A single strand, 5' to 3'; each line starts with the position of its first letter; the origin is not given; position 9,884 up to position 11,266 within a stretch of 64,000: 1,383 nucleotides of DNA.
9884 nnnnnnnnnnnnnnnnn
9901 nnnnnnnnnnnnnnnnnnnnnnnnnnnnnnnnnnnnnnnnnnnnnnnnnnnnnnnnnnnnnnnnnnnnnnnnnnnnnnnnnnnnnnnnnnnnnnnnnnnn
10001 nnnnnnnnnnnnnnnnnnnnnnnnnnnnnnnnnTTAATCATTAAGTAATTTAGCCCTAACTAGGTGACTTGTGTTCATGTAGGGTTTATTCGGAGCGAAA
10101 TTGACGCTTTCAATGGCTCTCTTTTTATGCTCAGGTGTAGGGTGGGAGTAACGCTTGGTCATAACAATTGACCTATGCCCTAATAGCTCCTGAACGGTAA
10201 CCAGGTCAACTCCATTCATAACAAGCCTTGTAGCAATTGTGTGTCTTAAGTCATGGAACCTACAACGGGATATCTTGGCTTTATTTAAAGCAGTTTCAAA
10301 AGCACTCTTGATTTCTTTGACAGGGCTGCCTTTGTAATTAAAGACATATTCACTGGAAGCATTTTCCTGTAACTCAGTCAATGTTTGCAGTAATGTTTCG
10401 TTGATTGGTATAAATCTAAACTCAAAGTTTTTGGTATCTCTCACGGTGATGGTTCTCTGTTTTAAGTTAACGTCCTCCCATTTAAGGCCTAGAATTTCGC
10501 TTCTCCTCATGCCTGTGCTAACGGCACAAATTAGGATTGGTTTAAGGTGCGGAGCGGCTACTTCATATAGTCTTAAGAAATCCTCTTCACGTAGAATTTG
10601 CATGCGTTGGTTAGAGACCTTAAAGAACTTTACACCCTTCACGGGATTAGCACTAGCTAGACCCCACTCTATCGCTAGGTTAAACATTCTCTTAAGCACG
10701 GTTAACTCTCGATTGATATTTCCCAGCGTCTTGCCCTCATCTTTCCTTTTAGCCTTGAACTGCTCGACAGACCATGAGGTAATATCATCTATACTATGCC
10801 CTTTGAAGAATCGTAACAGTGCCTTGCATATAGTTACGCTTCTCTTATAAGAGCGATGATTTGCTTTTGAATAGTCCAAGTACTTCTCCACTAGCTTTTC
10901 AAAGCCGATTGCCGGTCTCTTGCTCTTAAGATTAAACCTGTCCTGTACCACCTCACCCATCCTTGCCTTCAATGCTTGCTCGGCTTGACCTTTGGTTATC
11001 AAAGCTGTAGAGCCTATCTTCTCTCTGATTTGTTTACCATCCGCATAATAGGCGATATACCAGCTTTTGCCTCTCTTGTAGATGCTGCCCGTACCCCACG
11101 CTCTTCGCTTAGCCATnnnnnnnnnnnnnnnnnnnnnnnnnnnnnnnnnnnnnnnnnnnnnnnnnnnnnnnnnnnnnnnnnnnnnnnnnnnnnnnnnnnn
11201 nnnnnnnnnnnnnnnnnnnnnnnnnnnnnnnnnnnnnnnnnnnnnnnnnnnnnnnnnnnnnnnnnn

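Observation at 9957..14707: Intact tRNA-Met-targeting integrative element with a 51-bp att duplication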

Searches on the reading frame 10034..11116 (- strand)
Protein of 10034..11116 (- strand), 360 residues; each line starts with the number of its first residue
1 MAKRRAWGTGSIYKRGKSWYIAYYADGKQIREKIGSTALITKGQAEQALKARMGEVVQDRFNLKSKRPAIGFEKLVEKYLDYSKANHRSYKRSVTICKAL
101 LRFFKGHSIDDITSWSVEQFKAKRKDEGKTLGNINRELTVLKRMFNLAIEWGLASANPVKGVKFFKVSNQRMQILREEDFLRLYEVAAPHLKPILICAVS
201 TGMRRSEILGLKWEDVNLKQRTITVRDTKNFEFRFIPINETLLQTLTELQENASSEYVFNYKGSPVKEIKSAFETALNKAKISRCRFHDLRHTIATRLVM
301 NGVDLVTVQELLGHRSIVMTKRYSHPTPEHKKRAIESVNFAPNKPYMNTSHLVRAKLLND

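Call 6: search_protein_families(library=pfam, proteins=[window:10034-11116:-], max_evalue=0.1)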
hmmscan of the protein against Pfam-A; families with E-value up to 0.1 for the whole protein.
window:10034-11116:- (360 aa): 5 families
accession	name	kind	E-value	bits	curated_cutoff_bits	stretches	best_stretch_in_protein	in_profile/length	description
PF00589.27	Phage_integrase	-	1.3e-35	123.2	27.1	1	175-329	3-171/172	Phage integrase family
PF24624.1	Int_N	-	1.1e-05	26.5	27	1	74-166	7-100/100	Phage integrase, N-terminal domain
PF13102.12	Phage_int_SAM_5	-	0.001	19.8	22.3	1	75-160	5-94/98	Phage integrase SAM-like domain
PF02899.23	Phage_int_SAM_1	-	0.0093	16.7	22.3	1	82-149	14-80/83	Phage integrase, N-terminal SAM-like domain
PF12167.14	Arm-DNA-bind_2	-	0.06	13.8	22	0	10-65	2-59/65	Arm DNA-binding domain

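Call 7: search_protein_families(library=padloc, proteins=[window:10034-11116:-], max_evalue=0.1)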
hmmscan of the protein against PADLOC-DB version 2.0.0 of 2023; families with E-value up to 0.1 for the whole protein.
window:10034-11116:- (360 aa): 0 families

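Call 16: find_homologous_proteins(query=window:10034-11116:-, max_evalue=1e-20)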
Query window:10034-11116:- (360 aa): 3353 proteins with E <= 1e-20 among 7661 candidates; the best 120 are listed.
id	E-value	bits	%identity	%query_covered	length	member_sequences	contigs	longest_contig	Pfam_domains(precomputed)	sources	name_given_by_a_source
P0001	1.6e-237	805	100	100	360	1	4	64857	PF00589.28,PF24624.2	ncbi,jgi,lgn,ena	ncbi:MAG TPA: site-specific integrase [Thermodesulfobacteriota bacterium]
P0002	3.8e-154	531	67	96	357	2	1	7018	PF00589.28,PF24624.2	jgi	-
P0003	3.2e-148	512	64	95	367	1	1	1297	PF00589.28,PF24624.2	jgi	jgi:integrase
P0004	7.5e-147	507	63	99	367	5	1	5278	PF00589.28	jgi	jgi:integrase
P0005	4.9e-139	481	63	93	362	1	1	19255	PF00589.28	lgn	-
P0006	7.4e-122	425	66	80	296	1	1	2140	PF00589.28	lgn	-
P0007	4.9e-120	419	57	91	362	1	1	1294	PF00589.28,PF24624.2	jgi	-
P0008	5.8e-118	412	57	91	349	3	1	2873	PF00589.28,PF24624.2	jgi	-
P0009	1.5e-117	411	55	91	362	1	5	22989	PF00589.28,PF24624.2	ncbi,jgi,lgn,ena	-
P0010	4.2e-117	409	55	91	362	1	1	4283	PF00589.28,PF24624.2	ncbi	-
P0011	1.2e-116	408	56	91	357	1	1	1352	PF00589.28,PF24624.2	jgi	jgi:integrase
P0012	1.3e-114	401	55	94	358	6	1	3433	PF00589.28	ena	-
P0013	1.6e-114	401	53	97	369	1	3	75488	PF00589.28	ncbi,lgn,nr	ncbi:MAG: site-specific integrase [Deltaproteobacteria bacterium]|nr:site-specific integrase [Deltap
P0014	1.9e-113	397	53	92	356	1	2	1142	PF00589.28,PF24624.2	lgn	-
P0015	7.8e-113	395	54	93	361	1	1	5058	PF00589.28,PF22823.3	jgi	-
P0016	2.5e-111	390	54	94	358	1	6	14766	PF00589.28,PF24624.2,PF22823.3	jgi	jgi:integrase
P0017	2.9e-111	390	53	96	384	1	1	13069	PF00589.28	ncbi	ncbi:MAG: tyrosine-type recombinase/integrase [Thermodesulfobacteriota bacterium]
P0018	7.5e-109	382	54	90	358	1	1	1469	PF00589.28,PF24624.2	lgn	-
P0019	1.1e-105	372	52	93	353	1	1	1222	PF13102.13,PF00589.28,PF24624.2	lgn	-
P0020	1.0e-104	369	75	61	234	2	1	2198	PF00589.28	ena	-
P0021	1.6e-104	368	52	93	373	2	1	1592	PF00589.28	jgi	-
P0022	9.3e-104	365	62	75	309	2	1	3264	PF00589.28,PF24624.2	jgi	-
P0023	4.4e-103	363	71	62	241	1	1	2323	PF00589.28,PF22823.3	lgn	-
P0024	1.5e-102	361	50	94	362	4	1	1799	PF00589.28,PF22823.3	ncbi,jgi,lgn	jgi:integrase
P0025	1.8e-102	361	49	94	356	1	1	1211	PF00589.28,PF24624.2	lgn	-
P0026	8.1e-102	359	50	94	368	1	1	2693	PF00589.28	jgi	jgi:integrase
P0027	2.3e-101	358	51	94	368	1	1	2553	PF00589.28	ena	-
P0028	1.5e-100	355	49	91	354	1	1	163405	PF00589.28,PF24624.2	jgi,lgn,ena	-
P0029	9.3e-100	352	48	97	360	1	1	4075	PF00589.28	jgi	jgi:integrase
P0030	1.2e-99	352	48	94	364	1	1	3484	PF00589.28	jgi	-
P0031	1.3e-99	352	48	94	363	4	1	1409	PF13102.13,PF00589.28,PF24624.2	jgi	-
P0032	3.2e-99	350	49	95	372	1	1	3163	PF00589.28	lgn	-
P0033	1.4e-98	348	48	94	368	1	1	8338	PF13102.13,PF00589.28,PF24624.2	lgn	-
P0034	1.4e-98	348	48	94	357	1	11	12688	PF13495.13,PF12167.15,PF13102.13,PF00589.28,PF02899.24,PF24624.2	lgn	-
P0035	1.5e-98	348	48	94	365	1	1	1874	PF00589.28,PF24624.2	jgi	-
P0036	1.6e-98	348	47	94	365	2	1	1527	PF00589.28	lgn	-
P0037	3.1e-98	347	47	94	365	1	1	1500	PF00589.28,PF24624.2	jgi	-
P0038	3.4e-98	347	47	94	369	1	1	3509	PF00589.28,PF22823.3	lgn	-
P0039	3.5e-98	347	48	94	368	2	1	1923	PF13102.13,PF00589.28,PF02899.24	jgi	jgi:integrase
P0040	4.0e-98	347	50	93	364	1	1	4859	PF00589.28,PF24624.2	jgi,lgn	-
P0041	1.4e-97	345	47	94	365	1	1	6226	PF00589.28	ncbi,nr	ncbi:site-specific integrase [Desulfobacterota bacterium AH_259_B03_O07]|nr:site-specific integrase 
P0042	8.9e-97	342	52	85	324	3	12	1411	PF00589.28,PF24624.2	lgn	-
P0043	2.7e-96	341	49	94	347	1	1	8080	PF00589.28,PF24624.2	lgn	-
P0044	3.0e-96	341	49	91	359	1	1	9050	PF00589.28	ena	-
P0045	3.0e-96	341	46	94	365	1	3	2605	PF00589.28,PF24624.2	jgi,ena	-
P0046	4.8e-96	340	48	93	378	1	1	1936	PF00589.28,PF02899.24,PF24624.2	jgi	-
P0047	6.3e-96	340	51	84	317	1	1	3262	PF00589.28,PF22823.3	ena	-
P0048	6.6e-96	340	68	62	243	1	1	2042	PF00589.28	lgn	-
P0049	1.1e-95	339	46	96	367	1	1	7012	PF13102.13,PF00589.28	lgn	-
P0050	5.8e-95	336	47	94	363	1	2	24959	PF00589.28,PF24624.2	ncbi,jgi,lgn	jgi:integrase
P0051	9.9e-95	336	49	96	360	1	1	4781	PF13102.13,PF00589.28,PF24624.2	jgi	-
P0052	1.8e-94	335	47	96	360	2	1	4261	PF13102.13,PF00589.28,PF24624.2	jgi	-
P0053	2.8e-94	334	46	96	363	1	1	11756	PF13102.13,PF00589.28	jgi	jgi:integrase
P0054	4.0e-94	334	47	94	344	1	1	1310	PF13102.13,PF00589.28,PF24624.2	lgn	-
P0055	4.2e-94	334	47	94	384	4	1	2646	PF13102.13,PF00589.28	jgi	-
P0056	5.5e-94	333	46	94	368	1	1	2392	PF00589.28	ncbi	-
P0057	6.2e-94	333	46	94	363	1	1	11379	PF00589.28,PF02899.24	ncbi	ncbi:MAG: tyrosine-type recombinase/integrase [Ignavibacteriales bacterium]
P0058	8.2e-94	333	46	96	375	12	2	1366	PF00589.28,PF24624.2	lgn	-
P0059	8.7e-94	333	48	94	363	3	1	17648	PF00589.28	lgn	-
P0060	2.1e-93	331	46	94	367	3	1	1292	PF13102.13,PF00589.28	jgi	-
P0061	2.7e-93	331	46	94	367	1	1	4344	PF13102.13,PF00589.28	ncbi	-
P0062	3.7e-93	331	46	94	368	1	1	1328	PF00589.28,PF24624.2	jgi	jgi:integrase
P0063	4.0e-93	330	46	91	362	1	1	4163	PF00589.28,PF24624.2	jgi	-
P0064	5.5e-93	330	48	91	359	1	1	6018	PF13102.13,PF00589.28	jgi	-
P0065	1.7e-92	328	47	94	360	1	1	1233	PF13102.13,PF00589.28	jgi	-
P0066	1.9e-92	328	45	95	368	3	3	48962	PF00589.28,PF24624.2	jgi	jgi:integrase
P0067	2.0e-92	328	46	94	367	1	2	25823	PF13102.13,PF00589.28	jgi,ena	-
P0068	2.8e-92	328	48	94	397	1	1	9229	PF13102.13,PF00589.28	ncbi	-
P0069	4.7e-92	327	47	94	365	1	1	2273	PF00589.28,PF22823.3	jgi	jgi:integrase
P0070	4.7e-92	327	46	94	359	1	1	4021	PF00589.28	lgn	-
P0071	5.4e-92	327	46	90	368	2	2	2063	PF00589.28,PF24624.2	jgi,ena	-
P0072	6.1e-92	327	46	94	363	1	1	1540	PF00589.28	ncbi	-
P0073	9.1e-92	326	47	92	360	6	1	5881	PF13102.13,PF00589.28,PF24624.2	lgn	-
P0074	1.2e-91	326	52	79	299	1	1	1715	PF00589.28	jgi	-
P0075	2.8e-91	324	45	94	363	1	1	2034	PF13102.13,PF00589.28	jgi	jgi:integrase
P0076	3.4e-91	324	46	91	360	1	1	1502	PF00589.28,PF24624.2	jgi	-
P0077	7.0e-91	323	48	95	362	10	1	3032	PF00589.28,PF24624.2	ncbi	-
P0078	8.6e-91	323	49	90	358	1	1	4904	PF00589.28,PF24624.2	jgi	jgi:integrase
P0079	9.8e-91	323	45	95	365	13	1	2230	PF13102.13,PF00589.28,PF24624.2,PF22823.3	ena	-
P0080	1.0e-90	322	46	97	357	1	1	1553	PF13102.13,PF00589.28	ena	-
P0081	1.8e-90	322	47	93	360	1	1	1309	PF00589.28,PF24624.2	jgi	-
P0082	2.0e-90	322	46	91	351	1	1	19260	PF13102.13,PF00589.28,PF24624.2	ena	-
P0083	2.0e-90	322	46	91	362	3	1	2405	PF13102.13,PF00589.28,PF24624.2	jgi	-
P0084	2.5e-90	321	46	94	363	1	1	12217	PF13102.13,PF00589.28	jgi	jgi:integrase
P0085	2.8e-90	321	44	96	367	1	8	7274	PF13102.13,PF00589.28,PF24624.2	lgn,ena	-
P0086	5.9e-90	320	47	94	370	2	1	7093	PF00589.28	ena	-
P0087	6.0e-90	320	48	87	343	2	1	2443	PF00589.28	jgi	jgi:integrase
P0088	1.1e-89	319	46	94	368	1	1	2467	PF13102.13,PF00589.28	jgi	-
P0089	1.4e-89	319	47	94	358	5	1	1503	PF00589.28,PF24624.2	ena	-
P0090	1.5e-89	319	45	94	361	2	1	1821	PF13102.13,PF00589.28,PF24624.2,PF22823.3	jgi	-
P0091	1.6e-89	319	46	91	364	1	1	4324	PF00589.28,PF24624.2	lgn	-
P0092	2.2e-89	318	47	87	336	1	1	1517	PF13102.13,PF00589.28,PF24624.2,PF22823.3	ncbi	-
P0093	2.3e-89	318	47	94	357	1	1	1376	PF00589.28,PF24624.2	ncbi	-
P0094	2.5e-89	318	47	94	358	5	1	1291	PF00589.28,PF24624.2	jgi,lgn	-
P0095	3.5e-89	317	45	96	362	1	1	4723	PF13102.13,PF00589.28,PF24624.2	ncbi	ncbi:MAG: tyrosine-type recombinase/integrase [Thermodesulfobacteriota bacterium]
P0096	3.8e-89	317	46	94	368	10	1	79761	PF13102.13,PF00589.28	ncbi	-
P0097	4.6e-89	317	45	94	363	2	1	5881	PF13102.13,PF00589.28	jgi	jgi:integrase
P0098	7.3e-89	316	44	95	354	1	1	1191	PF13102.13,PF00589.28,PF24624.2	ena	-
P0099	1.1e-88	316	44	94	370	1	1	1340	PF13102.13,PF00589.28,PF24624.2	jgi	-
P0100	4.1e-88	314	46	95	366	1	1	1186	PF00589.28,PF24624.2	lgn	-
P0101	1.0e-87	313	49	84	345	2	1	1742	PF13102.13,PF00589.28,PF24624.2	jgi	-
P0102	1.1e-87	312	46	94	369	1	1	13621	PF13102.13,PF00589.28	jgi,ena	-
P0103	1.4e-87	312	46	91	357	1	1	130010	PF12167.15,PF13102.13,PF00589.28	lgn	-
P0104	1.6e-87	312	46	93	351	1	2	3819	PF00589.28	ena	-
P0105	1.9e-87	312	45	94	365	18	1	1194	PF13102.13,PF00589.28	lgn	-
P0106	2.0e-87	312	46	88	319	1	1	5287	PF12167.15,PF13102.13,PF00589.28,PF24624.2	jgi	-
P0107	2.2e-87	312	45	95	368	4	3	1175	PF00589.28,PF24624.2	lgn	-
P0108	2.7e-87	311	45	94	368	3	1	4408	PF00589.28,PF24624.2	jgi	jgi:integrase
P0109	4.2e-87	311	45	89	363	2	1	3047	PF13495.13,PF00589.28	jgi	-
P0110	4.9e-87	310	47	90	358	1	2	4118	PF00589.28,PF24624.2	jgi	jgi:integrase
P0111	8.4e-87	310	44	95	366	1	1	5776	PF00589.28,PF24624.2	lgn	-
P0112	2.3e-86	308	47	87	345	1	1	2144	PF13102.13,PF00589.28,PF22823.3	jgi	jgi:integrase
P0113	3.5e-86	308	44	94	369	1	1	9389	PF13102.13,PF00589.28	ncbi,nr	ncbi:MAG TPA: tyrosine-type recombinase/integrase [Thermodesulfobacteriota bacterium]|nr:tyrosine-ty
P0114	3.6e-86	308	53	74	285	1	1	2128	PF00589.28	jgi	-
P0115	4.5e-86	307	45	94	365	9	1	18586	PF13102.13,PF00589.28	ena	-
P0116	5.0e-86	307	49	85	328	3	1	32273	PF00589.28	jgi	jgi:integrase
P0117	7.4e-86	307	44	95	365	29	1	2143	PF13102.13,PF00589.28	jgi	-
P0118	1.0e-85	306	44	95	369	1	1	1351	PF13102.13,PF00589.28,PF22823.3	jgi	jgi:integrase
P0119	1.1e-85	306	44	96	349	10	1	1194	PF14659.13,PF13102.13,PF00589.28,PF02899.24,PF24624.2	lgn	-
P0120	1.4e-85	306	46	95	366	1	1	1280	PF00589.28,PF24624.2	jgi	jgi:integrase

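Call 18: find_encoding_contigs(protein=P0001, flank=8000, max_places=6)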
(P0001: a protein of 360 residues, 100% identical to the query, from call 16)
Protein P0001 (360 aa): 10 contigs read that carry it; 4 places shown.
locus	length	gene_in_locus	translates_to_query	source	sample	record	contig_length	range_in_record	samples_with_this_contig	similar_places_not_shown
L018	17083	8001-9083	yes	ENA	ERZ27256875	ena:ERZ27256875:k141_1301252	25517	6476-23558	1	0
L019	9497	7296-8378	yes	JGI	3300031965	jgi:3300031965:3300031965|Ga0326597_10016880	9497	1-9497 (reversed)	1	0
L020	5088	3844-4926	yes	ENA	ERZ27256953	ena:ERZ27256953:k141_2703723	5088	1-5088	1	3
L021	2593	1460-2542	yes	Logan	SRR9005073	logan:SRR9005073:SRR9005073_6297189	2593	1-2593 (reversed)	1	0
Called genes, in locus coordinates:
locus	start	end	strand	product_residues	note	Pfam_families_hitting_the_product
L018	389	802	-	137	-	-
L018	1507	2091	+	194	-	-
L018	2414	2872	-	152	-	PF04314:LpqE-like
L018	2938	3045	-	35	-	-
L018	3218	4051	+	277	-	PF01551:Peptidase_M23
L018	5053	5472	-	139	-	-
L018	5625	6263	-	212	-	PF08357:SEFIR, PF13676:TIR_2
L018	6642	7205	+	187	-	-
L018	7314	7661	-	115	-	-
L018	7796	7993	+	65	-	-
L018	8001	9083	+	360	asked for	PF24624:Int_N (faint), PF00589:Phage_integrase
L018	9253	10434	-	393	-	PF04542:Sigma70_r2, PF04539:Sigma70_r3, PF04545:Sigma70_r4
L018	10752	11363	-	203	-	PF00081:Sod_Fe_N, PF02777:Sod_Fe_C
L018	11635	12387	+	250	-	PF00005:ABC_tran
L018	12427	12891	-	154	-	-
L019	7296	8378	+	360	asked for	PF24624:Int_N (faint), PF00589:Phage_integrase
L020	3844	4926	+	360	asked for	PF24624:Int_N (faint), PF00589:Phage_integrase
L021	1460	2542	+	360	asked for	PF24624:Int_N (faint), PF00589:Phage_integrase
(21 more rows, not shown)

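Call 19: find_encoding_contigs(protein=P0002, flank=8000, max_places=4)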
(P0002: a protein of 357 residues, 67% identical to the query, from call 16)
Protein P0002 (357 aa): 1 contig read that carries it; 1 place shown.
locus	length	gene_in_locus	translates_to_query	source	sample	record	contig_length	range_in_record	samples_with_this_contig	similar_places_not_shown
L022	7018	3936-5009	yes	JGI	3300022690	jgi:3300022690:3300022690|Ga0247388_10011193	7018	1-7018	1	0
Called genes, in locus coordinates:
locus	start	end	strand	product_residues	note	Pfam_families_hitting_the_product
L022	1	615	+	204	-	?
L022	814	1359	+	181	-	-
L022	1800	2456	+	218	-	-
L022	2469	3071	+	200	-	-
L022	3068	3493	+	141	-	-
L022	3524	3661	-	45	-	-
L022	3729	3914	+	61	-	-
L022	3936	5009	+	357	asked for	PF24624:Int_N (faint), PF00589:Phage_integrase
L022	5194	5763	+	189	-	-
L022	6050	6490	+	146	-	PF24247:DUF7450 (faint)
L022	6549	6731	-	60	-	-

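Call 20: find_encoding_contigs(protein=P0005, flank=10000, max_places=4)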
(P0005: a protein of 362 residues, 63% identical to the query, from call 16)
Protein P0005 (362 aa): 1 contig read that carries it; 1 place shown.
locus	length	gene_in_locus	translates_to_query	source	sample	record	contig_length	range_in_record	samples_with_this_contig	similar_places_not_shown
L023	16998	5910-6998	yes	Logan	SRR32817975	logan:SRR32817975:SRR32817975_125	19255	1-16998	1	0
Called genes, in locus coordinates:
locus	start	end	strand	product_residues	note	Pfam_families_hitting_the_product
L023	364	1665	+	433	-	PF18062:RE_AspBHI_N, PF04471:Mrr_cat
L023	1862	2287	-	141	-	PF03852:Vsr, PF04480:DUF559 (weak)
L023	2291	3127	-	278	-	-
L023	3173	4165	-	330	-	PF09565:RE_NgoFVII, PF20731:RE_NgoFVII_C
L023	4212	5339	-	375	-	PF00145:DNA_methylase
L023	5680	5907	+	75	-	PF13443:HTH_26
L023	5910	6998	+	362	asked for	PF00589:Phage_integrase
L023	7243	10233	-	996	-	PF00176:SNF2-rel_dom (faint), PF04851:ResIII (faint), PF00271:Helicase_C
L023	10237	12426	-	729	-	PF13091:PLDc_2 (faint)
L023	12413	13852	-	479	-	-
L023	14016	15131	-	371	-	PF28530:DUF8426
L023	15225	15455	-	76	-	PF25583:WCX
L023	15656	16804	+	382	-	PF07733:DNA_pol3_alpha, PF17657:DNA_pol3_finger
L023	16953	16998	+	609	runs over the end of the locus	PF11074:DUF2779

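Call 34: search_solved_structures(query=window:10034-11116:-, max_evalue=0.001, show_alignments=2)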
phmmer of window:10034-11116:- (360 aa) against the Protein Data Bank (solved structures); distinct sequences matched with E-value up to 0.001: 19.
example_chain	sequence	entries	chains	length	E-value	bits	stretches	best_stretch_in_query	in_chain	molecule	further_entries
5c6k_A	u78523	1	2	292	8.7e-20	74.4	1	111-336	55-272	Integrase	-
4a8e_A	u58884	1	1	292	1.8e-19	73.4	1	78-339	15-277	PROBABLE TYROSINE RECOMBINASE XERC-LIKE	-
9i5v_14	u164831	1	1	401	7.8e-13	51.6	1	126-332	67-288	Ribosome-associated translation inhibitor RaiA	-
1aih_A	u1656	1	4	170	2.2e-12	50.1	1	188-336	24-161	HP1 INTEGRASE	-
5hxy_A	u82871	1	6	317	3.1e-12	49.6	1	168-326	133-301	Tyrosine recombinase XerA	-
5dor_A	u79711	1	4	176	4.3e-11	45.9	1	180-336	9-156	Integrase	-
1a0p_A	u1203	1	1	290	6.5e-10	42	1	89-330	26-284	SITE-SPECIFIC RECOMBINASE XERD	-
5vfz_A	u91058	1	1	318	3e-09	39.8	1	179-339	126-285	Gp33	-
5dcf_A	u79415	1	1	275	3.5e-09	39.6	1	194-332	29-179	Tyrosine recombinase XerD,DNA translocase FtsK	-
6en0_A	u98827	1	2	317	6.7e-08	35.4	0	264-332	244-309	Int protein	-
6emy_A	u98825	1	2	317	1.1e-07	34.7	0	264-333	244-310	Int protein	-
5jjv_A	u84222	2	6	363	1.5e-07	34.2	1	177-329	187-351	Tyrosine recombinase XerH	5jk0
6emz_A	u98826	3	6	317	1.8e-07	34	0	264-332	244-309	Int protein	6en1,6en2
2a3v_A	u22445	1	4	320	3.9e-07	32.9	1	278-326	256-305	site-specific recombinase IntI4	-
1z19_A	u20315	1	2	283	7.1e-06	28.7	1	94-324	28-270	Integrase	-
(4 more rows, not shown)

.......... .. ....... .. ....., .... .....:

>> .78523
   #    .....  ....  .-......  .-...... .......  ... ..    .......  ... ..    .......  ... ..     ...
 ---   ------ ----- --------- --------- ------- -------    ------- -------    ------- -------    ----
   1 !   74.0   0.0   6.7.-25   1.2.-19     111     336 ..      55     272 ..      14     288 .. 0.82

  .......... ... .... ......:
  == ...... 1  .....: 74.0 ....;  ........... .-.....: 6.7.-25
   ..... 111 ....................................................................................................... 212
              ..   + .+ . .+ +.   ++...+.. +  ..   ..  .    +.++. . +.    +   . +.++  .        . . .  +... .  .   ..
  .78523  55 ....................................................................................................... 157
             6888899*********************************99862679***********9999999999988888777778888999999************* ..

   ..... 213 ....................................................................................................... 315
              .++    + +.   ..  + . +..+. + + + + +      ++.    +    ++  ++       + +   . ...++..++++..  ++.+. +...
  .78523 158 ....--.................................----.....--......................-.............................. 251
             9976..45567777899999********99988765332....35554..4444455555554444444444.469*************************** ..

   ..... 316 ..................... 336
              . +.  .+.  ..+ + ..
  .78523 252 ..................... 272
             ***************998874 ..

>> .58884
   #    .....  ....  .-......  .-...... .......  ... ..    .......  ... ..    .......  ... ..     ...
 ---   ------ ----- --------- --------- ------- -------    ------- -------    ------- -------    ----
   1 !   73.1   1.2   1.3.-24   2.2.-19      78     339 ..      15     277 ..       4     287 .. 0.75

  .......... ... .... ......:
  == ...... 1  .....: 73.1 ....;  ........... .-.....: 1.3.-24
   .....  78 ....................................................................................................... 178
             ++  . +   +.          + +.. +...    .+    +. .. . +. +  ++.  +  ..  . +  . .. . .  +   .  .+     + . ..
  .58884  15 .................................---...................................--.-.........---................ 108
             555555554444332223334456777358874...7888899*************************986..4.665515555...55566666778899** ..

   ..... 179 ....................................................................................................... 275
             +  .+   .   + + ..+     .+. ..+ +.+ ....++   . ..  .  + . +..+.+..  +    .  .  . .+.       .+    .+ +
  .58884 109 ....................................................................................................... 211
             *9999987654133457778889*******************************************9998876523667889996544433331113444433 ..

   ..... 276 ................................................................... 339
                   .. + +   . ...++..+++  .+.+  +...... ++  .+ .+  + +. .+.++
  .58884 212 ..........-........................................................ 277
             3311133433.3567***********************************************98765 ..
